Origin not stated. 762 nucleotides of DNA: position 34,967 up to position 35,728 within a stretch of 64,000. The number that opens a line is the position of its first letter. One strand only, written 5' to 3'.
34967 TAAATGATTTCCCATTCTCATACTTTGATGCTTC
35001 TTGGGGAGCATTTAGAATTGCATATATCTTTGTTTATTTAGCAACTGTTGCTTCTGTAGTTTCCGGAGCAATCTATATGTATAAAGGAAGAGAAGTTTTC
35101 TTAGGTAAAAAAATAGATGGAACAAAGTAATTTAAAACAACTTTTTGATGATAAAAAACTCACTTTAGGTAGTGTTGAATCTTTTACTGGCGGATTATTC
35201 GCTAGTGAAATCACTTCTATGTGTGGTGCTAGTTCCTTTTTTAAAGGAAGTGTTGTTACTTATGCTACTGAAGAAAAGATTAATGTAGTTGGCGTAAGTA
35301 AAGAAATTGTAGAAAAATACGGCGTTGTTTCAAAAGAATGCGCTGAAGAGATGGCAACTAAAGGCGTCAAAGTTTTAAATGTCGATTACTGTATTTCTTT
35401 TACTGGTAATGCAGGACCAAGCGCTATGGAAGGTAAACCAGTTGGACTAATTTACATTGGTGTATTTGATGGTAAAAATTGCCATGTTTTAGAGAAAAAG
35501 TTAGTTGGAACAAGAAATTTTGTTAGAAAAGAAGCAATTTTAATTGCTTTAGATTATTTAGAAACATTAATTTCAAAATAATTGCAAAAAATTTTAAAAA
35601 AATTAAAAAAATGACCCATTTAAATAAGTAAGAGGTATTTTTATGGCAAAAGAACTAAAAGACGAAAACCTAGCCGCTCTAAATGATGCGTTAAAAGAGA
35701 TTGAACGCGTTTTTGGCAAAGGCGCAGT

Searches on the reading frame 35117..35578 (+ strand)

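Call 44: search_protein_families(library=pfam, proteins=[window:35117-35578:+], max_evalue=0.001)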
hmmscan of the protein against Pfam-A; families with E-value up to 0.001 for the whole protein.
window:35117-35578:+ (154 aa): 1 family
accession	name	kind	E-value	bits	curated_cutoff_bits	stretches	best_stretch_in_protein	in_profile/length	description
PF02464.23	CinA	-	1.4e-44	151.9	23.5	1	5-151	7-154/155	Competence-damaged protein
